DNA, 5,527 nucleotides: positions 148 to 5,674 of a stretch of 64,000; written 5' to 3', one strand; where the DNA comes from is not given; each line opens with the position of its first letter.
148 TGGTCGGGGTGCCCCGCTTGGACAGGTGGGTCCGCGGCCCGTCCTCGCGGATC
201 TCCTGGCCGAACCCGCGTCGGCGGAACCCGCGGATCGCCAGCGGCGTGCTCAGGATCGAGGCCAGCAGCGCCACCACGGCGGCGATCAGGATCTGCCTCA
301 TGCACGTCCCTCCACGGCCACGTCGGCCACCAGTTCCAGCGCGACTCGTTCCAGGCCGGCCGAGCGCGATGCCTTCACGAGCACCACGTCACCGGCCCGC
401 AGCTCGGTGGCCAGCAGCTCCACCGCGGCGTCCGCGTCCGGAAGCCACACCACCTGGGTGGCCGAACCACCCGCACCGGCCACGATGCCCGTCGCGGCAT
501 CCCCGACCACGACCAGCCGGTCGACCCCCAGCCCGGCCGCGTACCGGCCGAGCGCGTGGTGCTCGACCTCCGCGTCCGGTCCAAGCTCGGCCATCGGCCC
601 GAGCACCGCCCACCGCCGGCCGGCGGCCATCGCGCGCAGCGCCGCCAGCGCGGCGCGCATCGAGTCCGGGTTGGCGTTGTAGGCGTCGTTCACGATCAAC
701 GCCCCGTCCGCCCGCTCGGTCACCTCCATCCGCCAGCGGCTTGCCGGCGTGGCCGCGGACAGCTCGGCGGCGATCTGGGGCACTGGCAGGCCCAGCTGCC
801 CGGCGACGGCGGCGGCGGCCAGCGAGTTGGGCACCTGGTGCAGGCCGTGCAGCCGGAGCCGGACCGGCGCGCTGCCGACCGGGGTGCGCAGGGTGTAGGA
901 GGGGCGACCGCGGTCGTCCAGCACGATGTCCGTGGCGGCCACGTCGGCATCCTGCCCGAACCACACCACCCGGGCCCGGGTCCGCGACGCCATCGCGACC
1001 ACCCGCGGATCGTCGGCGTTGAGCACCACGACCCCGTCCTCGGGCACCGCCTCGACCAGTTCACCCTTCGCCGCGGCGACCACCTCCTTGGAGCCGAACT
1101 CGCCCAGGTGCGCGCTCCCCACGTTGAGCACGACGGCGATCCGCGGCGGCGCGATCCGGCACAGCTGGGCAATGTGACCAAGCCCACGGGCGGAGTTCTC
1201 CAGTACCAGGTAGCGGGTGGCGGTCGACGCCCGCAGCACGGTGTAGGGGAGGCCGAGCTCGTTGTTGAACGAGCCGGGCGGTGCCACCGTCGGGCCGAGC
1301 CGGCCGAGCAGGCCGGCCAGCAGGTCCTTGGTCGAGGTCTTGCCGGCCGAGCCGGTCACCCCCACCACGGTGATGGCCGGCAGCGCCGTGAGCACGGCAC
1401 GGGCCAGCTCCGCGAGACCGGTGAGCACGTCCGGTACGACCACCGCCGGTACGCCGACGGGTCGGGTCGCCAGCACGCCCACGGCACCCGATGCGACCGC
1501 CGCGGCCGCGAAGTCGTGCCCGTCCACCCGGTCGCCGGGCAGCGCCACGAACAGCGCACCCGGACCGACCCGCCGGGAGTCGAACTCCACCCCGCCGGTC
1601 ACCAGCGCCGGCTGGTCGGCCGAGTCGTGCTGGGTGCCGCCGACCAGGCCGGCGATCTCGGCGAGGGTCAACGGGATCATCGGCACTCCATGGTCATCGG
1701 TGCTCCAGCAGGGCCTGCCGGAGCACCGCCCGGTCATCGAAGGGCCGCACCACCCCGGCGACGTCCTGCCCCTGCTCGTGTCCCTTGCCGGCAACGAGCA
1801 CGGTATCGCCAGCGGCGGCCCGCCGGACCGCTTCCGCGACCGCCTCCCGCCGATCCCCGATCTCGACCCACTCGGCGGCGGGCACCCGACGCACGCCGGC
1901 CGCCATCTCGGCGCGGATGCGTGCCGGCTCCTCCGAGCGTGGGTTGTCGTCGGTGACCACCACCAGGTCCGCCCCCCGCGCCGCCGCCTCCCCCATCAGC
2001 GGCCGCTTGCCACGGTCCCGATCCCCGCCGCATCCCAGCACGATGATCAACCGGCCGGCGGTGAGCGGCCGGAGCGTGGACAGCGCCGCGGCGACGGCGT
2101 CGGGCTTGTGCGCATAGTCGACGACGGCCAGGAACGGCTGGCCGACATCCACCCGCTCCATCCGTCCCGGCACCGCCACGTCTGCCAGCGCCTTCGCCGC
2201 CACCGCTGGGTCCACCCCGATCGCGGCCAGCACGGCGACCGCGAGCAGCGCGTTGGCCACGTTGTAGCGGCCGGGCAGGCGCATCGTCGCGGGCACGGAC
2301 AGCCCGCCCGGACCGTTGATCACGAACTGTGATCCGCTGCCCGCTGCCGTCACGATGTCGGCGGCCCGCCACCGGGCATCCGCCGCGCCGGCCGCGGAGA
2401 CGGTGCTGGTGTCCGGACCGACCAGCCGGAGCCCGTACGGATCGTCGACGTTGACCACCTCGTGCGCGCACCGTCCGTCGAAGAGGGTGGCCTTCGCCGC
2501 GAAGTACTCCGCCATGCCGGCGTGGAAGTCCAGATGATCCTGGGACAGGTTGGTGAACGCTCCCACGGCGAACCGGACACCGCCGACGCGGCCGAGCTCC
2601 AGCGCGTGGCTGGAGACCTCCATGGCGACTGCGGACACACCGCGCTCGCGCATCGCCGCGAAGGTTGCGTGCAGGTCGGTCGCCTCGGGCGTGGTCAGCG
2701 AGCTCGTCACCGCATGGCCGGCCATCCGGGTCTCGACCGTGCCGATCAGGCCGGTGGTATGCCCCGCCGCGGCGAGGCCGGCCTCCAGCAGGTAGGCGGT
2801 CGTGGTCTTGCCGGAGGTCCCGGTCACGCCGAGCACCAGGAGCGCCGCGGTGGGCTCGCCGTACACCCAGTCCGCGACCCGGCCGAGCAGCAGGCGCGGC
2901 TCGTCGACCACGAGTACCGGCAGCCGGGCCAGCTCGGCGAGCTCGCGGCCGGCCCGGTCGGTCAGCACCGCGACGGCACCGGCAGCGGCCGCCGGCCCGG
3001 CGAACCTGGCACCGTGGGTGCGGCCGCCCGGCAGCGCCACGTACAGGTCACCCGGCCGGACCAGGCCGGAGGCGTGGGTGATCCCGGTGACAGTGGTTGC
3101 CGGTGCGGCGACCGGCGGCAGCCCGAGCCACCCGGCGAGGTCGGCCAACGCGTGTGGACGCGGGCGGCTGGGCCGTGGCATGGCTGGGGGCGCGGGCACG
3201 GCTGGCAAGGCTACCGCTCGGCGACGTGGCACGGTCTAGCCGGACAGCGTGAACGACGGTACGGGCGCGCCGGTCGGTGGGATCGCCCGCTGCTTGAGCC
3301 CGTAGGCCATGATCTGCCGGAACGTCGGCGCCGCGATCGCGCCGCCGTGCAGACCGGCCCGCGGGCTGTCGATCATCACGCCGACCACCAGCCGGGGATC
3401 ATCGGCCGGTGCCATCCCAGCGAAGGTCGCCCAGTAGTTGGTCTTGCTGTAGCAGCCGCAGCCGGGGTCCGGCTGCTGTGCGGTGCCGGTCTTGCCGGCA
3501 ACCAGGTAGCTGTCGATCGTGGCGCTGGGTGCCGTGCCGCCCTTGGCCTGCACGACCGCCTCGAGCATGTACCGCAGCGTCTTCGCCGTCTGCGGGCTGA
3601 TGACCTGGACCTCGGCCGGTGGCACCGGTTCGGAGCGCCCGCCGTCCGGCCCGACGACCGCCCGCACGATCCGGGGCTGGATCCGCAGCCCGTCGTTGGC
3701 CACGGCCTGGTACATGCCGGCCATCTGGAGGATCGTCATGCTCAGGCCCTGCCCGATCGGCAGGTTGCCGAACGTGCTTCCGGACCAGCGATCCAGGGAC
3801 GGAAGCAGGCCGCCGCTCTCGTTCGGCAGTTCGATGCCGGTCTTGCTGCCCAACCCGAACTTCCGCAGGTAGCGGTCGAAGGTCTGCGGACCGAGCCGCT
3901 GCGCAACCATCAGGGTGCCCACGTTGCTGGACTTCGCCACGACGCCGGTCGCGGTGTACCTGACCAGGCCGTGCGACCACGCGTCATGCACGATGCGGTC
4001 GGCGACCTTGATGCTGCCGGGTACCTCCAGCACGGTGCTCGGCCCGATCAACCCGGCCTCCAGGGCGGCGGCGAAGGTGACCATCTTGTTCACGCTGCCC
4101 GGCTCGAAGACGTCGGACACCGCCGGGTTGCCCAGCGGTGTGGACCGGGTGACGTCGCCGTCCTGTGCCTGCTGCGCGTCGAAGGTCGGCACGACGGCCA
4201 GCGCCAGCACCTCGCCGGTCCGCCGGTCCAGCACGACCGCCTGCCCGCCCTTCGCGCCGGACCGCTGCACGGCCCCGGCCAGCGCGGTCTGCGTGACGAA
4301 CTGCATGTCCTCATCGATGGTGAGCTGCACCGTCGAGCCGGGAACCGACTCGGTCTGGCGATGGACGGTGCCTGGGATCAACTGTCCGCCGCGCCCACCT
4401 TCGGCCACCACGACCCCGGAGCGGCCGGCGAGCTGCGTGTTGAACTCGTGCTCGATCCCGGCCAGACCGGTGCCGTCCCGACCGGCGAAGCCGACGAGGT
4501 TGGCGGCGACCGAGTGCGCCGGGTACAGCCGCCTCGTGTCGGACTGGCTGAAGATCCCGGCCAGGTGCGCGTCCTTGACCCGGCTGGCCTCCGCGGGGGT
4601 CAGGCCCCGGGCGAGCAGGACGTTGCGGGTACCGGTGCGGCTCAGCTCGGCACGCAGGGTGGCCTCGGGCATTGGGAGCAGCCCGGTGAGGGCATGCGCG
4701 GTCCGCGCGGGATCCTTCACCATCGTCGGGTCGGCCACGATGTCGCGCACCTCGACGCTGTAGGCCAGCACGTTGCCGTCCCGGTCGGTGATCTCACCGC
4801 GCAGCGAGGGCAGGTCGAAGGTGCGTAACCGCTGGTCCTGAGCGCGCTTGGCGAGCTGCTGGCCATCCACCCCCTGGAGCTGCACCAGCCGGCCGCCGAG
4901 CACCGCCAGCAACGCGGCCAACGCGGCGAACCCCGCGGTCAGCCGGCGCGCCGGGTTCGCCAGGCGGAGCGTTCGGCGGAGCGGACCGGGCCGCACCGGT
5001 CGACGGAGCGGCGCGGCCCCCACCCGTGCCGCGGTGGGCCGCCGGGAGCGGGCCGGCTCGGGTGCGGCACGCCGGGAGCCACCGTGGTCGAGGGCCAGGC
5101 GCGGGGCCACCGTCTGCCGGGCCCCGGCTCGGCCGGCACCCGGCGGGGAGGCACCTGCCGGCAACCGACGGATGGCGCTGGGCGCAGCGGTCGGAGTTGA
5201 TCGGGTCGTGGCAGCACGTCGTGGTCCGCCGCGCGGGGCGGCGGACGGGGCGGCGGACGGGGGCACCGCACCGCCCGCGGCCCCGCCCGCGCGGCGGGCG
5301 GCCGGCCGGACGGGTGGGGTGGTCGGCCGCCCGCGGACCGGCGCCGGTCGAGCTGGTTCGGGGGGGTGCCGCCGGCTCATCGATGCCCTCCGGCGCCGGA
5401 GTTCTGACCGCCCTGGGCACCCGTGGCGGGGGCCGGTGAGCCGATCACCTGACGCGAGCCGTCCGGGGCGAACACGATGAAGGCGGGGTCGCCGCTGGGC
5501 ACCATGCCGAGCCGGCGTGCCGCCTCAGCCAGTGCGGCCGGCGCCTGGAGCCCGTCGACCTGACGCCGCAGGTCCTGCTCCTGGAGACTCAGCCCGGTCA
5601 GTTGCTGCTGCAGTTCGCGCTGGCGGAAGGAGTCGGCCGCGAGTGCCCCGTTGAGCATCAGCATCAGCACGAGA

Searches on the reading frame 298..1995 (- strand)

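Call 88: search_protein_families(library=pfam, proteins=[window:298-1995:-], max_evalue=0.0001)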
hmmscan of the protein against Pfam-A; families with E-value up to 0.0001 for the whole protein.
window:298-1995:- (565 aa): 3 families
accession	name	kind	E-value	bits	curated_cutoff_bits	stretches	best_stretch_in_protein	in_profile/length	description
PF08245.18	Mur_ligase_M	-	3.1e-40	138.7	24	1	213-398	1-200/200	Mur ligase middle domain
PF02875.26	Mur_ligase_C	-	1.4e-25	91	28.4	1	422-544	2-127/127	Mur ligase, glutamate ligase domain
PF01225.30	Mur_ligase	-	1.1e-09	38.9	21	1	135-189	4-62/95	Mur ligase family, catalytic domain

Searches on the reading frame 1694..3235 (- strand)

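Call 88: search_protein_families(library=pfam, proteins=[window:1694-3235:-], max_evalue=0.0001)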
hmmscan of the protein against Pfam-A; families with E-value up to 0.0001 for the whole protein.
window:1694-3235:- (513 aa): 3 families
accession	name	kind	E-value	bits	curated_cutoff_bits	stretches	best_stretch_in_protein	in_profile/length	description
PF08245.18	Mur_ligase_M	-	8.4e-46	156.9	24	1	137-335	1-199/200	Mur ligase middle domain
PF02875.26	Mur_ligase_C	-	3.9e-34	118.6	28.4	1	357-485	1-127/127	Mur ligase, glutamate ligase domain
PF01225.30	Mur_ligase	-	4.6e-08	33.8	21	1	49-121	2-91/95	Mur ligase family, catalytic domain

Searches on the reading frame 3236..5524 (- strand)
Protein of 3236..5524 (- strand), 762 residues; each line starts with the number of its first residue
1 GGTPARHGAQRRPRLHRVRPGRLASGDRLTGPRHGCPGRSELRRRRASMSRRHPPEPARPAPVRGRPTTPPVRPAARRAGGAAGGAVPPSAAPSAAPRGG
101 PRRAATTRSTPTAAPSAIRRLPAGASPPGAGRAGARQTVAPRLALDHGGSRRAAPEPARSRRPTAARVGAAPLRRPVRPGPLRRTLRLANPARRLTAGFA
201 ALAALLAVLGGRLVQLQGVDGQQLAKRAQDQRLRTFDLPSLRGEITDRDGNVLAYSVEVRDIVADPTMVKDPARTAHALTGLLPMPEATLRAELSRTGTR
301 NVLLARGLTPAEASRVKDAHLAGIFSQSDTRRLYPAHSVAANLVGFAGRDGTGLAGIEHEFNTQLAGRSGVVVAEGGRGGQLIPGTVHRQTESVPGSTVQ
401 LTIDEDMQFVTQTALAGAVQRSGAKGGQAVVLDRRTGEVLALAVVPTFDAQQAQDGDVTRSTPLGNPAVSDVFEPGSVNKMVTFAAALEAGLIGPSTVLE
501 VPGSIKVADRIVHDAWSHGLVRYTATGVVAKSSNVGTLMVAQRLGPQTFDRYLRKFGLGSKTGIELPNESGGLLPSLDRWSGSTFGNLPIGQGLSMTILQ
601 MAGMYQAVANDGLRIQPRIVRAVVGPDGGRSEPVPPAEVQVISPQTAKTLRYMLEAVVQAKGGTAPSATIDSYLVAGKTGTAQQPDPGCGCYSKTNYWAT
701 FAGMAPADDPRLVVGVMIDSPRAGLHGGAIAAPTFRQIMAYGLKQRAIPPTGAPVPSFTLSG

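Call 88: search_protein_families(library=pfam, proteins=[window:3236-5524:-], max_evalue=0.0001)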
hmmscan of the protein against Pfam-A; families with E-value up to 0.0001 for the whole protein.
window:3236-5524:- (762 aa): 2 families
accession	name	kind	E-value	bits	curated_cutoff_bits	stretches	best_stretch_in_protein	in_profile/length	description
PF00905.27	Transpeptidase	-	1.9e-77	260.9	22.1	1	428-739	2-298/299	Penicillin binding protein transpeptidase domain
PF03717.20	PBP_dimer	-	3.1e-16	60.7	24.4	1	239-382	3-175/180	Penicillin-binding Protein dimerisation domain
